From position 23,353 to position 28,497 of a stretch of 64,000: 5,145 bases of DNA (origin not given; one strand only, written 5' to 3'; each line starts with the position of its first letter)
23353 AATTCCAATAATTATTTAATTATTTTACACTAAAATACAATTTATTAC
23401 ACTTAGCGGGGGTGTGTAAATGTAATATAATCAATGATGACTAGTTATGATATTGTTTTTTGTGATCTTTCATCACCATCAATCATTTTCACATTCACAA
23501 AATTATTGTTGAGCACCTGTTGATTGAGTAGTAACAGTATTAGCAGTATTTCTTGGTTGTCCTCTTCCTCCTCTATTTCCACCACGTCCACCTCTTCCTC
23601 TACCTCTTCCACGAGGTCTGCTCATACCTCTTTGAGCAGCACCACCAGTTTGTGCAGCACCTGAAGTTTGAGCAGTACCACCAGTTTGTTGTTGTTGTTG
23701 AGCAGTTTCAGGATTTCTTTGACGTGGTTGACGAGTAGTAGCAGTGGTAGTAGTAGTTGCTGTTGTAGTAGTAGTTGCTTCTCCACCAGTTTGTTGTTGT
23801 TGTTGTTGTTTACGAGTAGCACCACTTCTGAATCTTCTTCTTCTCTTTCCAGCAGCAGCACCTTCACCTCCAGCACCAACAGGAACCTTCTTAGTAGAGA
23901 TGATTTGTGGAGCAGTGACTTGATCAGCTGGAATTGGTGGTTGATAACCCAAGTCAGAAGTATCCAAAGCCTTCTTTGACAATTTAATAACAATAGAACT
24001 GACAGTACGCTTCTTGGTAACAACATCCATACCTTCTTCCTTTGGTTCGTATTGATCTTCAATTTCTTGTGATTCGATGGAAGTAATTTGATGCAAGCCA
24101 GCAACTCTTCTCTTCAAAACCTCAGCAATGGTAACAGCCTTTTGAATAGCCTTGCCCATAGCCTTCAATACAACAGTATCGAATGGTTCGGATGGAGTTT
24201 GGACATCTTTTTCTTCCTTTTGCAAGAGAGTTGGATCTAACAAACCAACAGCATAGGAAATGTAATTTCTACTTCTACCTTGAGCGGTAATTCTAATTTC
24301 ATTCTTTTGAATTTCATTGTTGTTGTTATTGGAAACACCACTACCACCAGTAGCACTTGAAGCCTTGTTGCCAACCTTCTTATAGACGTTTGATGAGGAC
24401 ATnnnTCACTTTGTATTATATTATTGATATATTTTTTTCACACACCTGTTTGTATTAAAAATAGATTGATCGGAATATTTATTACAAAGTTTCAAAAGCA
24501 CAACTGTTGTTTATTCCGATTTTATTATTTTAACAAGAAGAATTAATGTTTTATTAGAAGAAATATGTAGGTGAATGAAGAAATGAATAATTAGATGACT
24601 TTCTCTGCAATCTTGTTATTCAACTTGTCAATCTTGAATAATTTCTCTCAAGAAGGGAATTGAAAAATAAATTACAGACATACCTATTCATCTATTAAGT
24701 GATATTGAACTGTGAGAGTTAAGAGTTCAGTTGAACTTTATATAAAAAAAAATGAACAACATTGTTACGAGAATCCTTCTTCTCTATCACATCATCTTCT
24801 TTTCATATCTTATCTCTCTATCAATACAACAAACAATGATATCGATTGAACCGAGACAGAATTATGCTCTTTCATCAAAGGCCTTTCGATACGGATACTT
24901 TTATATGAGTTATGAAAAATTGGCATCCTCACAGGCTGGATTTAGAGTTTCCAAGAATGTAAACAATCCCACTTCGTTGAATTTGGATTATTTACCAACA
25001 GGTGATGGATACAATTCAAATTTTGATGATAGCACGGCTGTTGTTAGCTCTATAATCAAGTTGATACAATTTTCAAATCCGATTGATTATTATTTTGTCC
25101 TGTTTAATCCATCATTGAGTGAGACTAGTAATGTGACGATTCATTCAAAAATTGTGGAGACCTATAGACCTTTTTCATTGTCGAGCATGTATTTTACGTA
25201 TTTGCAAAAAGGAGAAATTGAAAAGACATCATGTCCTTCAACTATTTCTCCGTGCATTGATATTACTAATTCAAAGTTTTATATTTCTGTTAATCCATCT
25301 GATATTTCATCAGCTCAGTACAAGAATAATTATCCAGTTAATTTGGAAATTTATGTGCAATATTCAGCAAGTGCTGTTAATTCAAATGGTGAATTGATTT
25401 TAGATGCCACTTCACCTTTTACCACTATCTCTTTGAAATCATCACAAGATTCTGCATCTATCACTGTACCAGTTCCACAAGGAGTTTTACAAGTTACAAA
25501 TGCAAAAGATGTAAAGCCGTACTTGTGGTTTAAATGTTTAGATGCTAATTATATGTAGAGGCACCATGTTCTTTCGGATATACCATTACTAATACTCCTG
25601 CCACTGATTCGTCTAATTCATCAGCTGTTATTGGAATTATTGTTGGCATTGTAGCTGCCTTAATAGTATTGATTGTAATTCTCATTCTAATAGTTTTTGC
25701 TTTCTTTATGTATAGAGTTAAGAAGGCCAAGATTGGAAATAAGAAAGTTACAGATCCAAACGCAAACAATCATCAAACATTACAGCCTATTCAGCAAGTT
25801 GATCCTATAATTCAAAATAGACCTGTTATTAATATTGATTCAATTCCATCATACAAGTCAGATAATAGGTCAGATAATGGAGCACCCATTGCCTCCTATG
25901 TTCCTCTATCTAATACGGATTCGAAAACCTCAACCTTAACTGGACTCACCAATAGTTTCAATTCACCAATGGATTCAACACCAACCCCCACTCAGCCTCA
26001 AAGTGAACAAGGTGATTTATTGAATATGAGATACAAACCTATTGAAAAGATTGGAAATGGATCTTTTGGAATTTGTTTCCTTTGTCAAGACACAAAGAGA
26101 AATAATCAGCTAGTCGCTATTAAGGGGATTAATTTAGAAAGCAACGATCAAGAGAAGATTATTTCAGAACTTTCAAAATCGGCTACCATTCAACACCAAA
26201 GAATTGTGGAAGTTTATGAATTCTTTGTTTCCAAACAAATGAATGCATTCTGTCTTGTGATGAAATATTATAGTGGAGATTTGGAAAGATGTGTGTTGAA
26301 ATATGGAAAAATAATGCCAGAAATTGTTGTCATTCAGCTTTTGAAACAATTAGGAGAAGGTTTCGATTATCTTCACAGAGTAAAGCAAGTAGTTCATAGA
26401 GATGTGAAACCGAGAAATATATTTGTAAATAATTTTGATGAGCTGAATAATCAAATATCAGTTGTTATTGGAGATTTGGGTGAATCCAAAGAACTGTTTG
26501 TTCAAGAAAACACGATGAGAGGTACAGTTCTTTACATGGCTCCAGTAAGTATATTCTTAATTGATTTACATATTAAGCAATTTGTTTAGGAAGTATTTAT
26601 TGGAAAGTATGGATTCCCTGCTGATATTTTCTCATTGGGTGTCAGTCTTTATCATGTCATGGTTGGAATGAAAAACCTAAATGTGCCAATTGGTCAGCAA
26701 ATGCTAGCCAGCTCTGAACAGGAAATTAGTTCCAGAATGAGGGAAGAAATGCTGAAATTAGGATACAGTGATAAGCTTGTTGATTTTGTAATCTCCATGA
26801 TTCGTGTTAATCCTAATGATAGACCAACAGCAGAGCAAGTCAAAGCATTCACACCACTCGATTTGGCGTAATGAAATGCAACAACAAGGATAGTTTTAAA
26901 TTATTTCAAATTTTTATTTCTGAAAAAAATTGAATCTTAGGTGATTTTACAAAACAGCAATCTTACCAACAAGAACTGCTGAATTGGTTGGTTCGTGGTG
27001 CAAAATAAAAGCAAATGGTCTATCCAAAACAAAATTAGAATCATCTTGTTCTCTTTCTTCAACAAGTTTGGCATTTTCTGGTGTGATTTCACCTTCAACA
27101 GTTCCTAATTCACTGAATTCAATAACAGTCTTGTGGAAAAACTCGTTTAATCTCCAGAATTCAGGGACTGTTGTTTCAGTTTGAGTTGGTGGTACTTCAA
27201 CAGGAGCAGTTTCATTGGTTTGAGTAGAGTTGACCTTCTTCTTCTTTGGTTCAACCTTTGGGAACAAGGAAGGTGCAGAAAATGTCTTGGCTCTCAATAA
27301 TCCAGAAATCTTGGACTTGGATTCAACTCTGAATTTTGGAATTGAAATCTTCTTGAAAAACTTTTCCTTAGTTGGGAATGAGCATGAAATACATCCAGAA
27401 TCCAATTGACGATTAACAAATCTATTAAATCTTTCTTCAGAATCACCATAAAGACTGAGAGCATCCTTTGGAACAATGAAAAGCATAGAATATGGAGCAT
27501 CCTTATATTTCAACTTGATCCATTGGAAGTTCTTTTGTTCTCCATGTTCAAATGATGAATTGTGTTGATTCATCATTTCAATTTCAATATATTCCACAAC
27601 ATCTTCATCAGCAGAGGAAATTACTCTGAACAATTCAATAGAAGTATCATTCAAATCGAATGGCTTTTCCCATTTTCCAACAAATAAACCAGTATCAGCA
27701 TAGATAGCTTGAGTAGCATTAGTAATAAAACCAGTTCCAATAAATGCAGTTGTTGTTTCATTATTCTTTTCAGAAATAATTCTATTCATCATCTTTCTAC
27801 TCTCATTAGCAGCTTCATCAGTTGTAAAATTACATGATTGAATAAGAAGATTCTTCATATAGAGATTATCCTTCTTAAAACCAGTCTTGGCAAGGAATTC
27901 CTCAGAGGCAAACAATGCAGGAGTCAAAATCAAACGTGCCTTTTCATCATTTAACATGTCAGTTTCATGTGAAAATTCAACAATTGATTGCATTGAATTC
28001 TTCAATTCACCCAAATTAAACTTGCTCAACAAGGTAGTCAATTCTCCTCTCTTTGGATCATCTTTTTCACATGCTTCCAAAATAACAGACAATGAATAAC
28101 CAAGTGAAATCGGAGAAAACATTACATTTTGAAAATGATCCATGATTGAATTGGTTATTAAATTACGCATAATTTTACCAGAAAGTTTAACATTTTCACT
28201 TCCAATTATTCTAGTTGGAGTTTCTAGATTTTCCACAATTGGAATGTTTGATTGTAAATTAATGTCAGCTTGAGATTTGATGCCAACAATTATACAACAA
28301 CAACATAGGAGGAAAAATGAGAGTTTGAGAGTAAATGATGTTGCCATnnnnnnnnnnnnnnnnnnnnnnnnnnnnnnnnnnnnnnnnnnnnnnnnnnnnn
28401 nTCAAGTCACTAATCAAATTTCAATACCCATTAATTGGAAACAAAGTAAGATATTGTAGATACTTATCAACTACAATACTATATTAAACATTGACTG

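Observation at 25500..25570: Receptor-like transmembrane kinase interrupted by an in-frame TAG and a +1 shift exactly at the ectodomain/TM boundary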

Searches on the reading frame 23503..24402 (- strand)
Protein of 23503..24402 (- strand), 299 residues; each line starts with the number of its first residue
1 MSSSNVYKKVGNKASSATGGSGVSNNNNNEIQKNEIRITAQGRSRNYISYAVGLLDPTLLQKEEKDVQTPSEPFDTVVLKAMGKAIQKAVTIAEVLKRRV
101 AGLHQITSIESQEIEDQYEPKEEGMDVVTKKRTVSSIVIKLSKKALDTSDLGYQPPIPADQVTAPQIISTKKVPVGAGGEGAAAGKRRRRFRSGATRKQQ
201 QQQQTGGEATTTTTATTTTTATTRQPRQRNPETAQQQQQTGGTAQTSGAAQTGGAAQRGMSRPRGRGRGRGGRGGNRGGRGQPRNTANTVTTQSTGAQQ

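Call 5: search_protein_families(library=pfam, proteins=[window:23503-24402:-], max_evalue=0.01)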
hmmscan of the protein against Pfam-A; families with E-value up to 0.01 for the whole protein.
window:23503-24402:- (299 aa): 2 families
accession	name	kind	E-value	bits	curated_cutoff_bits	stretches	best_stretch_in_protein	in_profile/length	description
PF01918.27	Alba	-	1.7e-20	73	25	1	34-112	1-65/66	Alba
PF12328.13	Rpp20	-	4.5e-06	27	24.6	1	64-139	36-117/118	Rpp20 subunit of nuclear RNase MRP and P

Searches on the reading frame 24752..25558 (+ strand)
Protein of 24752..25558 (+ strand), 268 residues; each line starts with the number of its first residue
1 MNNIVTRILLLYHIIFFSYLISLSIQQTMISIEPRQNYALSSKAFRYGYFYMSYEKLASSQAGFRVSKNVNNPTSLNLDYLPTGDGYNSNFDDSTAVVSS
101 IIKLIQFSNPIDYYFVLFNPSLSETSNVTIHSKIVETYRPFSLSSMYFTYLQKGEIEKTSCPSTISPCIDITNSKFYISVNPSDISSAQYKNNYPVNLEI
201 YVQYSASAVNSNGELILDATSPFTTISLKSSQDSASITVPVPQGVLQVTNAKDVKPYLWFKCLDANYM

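Call 13: find_encoding_contigs(protein=window:24752-25558:+, flank=3000, max_places=10)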
Protein window:24752-25558:+ (268 aa): no gene with exactly this product is on record in the collection.

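Call 22: search_protein_representatives(protein=window:24752-25555:+)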
Query: 268 residues. Proteins with E-value up to 0.001 (for the whole library): 0; up to 1e-10: 0; up to 1e-30: 0. The best 0 are listed.
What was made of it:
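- Tried and rejected: An exhaustive HMMER search of 1.84 billion representatives with the 268-aa ORF gave 0 hits (call 22).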

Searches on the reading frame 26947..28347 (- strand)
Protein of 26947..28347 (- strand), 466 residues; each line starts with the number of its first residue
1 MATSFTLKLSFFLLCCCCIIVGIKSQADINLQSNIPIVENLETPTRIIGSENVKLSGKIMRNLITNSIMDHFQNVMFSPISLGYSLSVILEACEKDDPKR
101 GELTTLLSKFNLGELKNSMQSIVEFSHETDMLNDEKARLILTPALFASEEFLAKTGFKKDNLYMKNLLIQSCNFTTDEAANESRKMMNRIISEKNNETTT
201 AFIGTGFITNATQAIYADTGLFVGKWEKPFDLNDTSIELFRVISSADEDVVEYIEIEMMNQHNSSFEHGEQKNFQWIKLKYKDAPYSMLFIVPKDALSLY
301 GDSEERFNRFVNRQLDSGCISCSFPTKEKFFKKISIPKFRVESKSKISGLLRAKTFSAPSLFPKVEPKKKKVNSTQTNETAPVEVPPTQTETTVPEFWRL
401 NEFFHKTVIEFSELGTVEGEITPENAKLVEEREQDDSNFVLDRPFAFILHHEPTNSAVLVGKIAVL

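Call 5: search_protein_families(library=pfam, proteins=[window:26947-28347:-], max_evalue=0.01)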
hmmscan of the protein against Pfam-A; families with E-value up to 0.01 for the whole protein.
window:26947-28347:- (466 aa): 1 family
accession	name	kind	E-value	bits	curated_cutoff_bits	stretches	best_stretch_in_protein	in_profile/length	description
PF00079.25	Serpin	-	1.3e-34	120.5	27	1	56-463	7-367/370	Serpin (serine protease inhibitor)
